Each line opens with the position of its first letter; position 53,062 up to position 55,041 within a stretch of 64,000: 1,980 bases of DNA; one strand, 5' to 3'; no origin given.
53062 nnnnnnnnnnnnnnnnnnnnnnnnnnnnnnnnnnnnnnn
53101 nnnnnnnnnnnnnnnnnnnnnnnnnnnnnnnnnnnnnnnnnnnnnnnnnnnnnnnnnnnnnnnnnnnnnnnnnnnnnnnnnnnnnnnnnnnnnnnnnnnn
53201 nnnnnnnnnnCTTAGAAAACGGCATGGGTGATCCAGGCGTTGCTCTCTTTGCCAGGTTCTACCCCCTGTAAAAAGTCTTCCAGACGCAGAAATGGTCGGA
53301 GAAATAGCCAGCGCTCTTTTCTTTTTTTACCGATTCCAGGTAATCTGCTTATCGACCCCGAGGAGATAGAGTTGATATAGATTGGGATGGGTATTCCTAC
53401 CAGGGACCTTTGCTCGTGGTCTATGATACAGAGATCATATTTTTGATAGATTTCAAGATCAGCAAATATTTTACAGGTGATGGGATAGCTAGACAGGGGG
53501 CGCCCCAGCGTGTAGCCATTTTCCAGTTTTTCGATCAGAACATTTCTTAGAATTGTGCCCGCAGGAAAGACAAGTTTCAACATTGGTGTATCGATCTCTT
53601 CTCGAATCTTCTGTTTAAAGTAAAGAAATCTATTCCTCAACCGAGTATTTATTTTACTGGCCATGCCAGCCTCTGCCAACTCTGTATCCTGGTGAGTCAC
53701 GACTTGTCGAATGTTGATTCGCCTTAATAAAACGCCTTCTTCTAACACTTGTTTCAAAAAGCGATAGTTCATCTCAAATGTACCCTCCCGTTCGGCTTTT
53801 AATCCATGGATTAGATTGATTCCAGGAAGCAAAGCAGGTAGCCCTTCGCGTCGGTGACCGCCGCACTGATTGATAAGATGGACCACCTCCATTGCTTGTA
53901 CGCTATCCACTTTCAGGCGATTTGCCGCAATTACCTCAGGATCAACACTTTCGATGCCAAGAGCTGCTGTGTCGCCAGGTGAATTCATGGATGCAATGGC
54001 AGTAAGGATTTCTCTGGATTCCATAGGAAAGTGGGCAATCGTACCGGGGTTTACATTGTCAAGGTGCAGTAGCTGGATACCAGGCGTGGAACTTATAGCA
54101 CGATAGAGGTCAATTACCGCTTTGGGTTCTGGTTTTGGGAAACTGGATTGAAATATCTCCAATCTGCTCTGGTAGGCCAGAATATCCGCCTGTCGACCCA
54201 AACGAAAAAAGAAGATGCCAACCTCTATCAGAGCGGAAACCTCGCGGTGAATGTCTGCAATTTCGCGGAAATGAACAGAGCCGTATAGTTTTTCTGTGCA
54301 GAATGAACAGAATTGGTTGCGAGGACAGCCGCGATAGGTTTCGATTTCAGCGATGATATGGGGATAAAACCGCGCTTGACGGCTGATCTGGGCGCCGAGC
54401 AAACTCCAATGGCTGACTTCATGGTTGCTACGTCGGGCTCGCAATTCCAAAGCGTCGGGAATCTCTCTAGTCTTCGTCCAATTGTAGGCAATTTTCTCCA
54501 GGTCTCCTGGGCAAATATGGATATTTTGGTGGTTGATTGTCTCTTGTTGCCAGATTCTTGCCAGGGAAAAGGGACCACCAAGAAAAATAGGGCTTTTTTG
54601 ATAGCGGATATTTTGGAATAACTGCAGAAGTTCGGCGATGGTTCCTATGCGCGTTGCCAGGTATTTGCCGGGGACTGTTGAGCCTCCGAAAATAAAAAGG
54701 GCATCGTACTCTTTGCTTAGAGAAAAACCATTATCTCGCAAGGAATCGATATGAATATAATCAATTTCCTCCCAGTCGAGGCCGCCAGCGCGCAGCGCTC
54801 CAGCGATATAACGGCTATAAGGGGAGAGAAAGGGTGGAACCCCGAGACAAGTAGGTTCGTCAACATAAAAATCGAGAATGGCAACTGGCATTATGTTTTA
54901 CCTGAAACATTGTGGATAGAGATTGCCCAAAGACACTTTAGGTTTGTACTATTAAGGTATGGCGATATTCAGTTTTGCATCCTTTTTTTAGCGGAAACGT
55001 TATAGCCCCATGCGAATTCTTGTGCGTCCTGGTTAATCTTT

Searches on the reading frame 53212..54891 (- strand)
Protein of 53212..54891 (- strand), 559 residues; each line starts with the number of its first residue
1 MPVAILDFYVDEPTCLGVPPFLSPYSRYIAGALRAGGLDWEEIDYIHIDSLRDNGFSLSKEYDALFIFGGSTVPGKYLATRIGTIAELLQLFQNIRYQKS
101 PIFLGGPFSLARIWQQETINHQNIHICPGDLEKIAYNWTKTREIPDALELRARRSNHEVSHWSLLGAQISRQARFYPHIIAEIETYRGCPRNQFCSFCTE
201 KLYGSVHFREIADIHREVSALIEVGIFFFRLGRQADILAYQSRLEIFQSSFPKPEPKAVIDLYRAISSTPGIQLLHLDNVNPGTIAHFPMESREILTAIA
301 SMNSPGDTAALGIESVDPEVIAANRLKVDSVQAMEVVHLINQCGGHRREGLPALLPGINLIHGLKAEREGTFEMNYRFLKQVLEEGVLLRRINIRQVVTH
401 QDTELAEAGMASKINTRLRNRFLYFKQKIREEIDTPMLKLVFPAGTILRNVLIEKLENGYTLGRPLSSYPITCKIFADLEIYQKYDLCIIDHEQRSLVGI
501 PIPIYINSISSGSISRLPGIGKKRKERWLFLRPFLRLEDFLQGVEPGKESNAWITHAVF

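Call 3: search_protein_families(library=pfam, proteins=[window:53212-54891:-], max_evalue=1)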
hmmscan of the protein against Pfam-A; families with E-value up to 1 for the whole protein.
window:53212-54891:- (559 aa): 1 family
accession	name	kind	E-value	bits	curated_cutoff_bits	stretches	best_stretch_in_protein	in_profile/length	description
PF04055.27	Radical_SAM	-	9.6e-05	23.1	29.5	1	183-360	1-156/166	Radical SAM superfamily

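Call 4: search_protein_families(library=ncbifam, proteins=[window:53212-54891:-], max_evalue=1)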
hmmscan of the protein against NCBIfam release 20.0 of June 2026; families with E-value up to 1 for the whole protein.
window:53212-54891:- (559 aa): 6 families
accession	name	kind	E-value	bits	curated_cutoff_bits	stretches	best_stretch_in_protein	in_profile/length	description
NF010916.0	PRK14336.1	equivalog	1.7e-05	23.7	606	1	177-390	122-311/418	tRNA (N6-isopentenyl adenosine(37)-C2)-methylthiotransferase MiaB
TIGR04014.1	B12_SAM_MJ_0865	equivalog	0.0061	15.4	360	1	182-231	162-211/434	methyl-coenzyme M reductase glutamine C-methyltransferase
TIGR01125.1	TIGR01125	equivalog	0.027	13.6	356.95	1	156-225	113-181/432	30S ribosomal protein S12 methylthiotransferase RimO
TIGR04295.1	B12_rSAM_oligo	hypoth_equivalog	0.067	11.9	400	1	181-228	201-247/422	TIGR04295 family B12-binding domain-containing radical SAM protein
NF000805.0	PRK00055.2-3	equivalog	0.15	11.3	416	1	272-344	76-147/307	ribonuclease Z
NF008303.0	PRK11092.1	equivalog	0.17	10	947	1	369-431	188-251/702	bifunctional GTP diphosphokinase/guanosine-3',5'-bis pyrophosphate 3'-pyrophosphohydrolase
